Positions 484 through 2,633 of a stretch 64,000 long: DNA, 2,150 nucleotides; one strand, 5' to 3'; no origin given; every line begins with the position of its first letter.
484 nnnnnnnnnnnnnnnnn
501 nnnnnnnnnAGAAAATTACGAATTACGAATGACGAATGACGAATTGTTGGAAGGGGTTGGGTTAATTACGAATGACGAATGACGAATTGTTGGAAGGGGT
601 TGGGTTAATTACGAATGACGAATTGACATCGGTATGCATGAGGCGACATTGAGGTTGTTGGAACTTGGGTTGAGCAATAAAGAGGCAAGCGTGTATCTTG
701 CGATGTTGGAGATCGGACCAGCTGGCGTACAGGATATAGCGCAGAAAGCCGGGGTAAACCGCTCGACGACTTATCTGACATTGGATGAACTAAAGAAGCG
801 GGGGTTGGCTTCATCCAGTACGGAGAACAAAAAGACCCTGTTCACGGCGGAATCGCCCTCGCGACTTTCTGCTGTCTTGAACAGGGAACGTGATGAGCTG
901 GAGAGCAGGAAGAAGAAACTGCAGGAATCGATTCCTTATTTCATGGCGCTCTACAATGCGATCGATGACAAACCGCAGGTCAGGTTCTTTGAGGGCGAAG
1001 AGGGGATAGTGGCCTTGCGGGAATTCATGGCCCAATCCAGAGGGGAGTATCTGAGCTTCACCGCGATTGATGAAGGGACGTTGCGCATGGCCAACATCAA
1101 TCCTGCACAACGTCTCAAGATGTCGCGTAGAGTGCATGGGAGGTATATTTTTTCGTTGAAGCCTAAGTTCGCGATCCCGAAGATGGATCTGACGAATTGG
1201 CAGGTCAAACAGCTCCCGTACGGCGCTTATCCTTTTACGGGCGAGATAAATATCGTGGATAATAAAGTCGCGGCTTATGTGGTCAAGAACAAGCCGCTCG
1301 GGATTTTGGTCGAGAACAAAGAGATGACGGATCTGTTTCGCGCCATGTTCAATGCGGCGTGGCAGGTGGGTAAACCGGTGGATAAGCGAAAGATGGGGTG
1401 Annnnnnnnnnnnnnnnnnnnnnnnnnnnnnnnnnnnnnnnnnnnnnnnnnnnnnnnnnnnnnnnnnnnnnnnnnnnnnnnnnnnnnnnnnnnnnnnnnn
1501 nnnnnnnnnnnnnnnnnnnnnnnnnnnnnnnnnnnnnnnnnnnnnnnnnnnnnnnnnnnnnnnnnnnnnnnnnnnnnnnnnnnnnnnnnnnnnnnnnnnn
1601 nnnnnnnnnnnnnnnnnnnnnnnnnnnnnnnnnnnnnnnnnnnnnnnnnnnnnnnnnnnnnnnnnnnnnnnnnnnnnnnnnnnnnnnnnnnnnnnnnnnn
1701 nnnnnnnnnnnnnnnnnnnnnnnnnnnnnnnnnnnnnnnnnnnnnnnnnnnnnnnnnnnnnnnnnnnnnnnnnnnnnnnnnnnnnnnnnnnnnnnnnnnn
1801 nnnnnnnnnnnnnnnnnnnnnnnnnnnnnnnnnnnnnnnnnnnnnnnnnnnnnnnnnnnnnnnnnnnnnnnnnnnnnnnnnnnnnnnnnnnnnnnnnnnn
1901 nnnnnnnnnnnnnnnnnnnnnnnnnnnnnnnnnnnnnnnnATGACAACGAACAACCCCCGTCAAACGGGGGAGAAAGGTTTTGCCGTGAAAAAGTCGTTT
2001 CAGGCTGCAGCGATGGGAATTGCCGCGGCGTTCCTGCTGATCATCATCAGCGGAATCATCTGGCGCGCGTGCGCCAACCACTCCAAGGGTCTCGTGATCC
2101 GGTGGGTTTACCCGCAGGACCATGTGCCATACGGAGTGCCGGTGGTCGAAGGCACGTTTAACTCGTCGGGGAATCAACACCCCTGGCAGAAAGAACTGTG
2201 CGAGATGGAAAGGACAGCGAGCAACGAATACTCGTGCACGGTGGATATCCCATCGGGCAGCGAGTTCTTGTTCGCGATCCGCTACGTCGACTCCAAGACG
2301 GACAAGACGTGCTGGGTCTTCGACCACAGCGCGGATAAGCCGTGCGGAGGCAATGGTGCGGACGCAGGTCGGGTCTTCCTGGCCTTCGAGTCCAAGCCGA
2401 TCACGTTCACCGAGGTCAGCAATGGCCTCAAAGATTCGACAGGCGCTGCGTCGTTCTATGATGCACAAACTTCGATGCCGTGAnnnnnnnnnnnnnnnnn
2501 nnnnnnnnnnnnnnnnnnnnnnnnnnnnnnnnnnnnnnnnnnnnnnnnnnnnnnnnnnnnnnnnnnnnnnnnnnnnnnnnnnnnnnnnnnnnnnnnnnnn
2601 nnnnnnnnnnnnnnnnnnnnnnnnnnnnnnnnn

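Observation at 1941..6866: Three-gene secreted module: TSP3 calcium-repeat lipoprotein and two partners sharing an undescribed Cys-containing C-terminal domain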

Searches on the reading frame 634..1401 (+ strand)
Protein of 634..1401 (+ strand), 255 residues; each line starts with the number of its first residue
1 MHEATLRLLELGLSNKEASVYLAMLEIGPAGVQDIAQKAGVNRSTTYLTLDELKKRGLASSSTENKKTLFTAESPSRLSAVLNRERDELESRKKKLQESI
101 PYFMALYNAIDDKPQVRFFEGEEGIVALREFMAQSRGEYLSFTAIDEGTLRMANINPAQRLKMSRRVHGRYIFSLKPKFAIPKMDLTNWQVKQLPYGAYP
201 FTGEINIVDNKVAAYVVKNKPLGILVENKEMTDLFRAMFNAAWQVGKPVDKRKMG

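Call 5: search_protein_families(library=pfam, proteins=[window:634-1401:+], max_evalue=0.1)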
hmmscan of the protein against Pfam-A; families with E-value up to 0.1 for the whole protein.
window:634-1401:+ (255 aa): 10 families
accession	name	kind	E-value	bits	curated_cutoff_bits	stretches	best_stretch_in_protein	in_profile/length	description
PF01978.25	TrmB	-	5e-14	52.3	25.6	1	10-74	3-66/68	Sugar-specific transcriptional regulator TrmB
PF09339.16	HTH_IclR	-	0.00077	19.6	22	1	29-59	18-48/52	IclR helix-turn-helix domain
PF24033.1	DUF7342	-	0.0012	19.3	31.6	1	29-108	17-101/150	Family of unknown function (DUF7342)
PF01047.28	MarR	-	0.0046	17.3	24.6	1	27-60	15-48/59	MarR family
PF13545.12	HTH_Crp_2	-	0.0076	16.6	27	1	29-63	22-55/70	Crp-like helix-turn-helix domain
PF25213.1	HVO_A0261_N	-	0.025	14.9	35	1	22-62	17-57/86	HVO_A0261 N-terminal domain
PF03965.22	Penicillinase_R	-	0.035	14.9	22.6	1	13-73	1-65/115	Penicillinase repressor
PF02082.26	Rrf2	-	0.069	13.7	30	0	20-61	13-55/132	Iron-dependent Transcriptional regulator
PF12802.13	MarR_2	-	0.077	13.6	27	0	22-59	11-50/61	MarR family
PF01022.26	HTH_5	-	0.085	13.2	22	0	23-60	9-46/47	Bacterial regulatory protein, arsR family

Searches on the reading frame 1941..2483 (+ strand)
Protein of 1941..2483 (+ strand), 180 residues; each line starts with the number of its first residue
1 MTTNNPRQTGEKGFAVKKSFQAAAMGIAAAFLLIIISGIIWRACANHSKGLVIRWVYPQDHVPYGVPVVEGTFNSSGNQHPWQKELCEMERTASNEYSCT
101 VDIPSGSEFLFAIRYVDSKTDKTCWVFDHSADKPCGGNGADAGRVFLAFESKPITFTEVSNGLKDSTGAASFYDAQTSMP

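Call 5: search_protein_families(library=pfam, proteins=[window:1941-2483:+], max_evalue=0.1)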
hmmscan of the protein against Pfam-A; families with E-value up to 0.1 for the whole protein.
window:1941-2483:+ (180 aa): 1 family
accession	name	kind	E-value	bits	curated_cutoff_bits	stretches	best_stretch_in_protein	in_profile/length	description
PF25263.1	DUF7863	-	0.078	13.1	25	0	71-127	10-66/169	Domain of unknown function (DUF7863)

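Call 7: search_protein_families(library=ncbifam, proteins=[window:1941-2483:+], max_evalue=0.1)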
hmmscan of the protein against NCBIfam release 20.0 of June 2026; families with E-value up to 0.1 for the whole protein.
window:1941-2483:+ (180 aa): 0 families

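Call 11: find_encoding_contigs(protein=window:1941-2483:+, flank=10000, max_places=6)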
Protein window:1941-2483:+ (180 aa): 1 contig read that carries it; 1 place shown.
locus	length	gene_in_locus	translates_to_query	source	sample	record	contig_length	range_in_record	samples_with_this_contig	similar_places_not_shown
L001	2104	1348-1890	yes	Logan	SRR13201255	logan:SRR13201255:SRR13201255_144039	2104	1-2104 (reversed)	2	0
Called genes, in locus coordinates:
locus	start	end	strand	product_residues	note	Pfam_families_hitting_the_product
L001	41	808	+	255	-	PF01978:TrmB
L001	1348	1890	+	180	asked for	-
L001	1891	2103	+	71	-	?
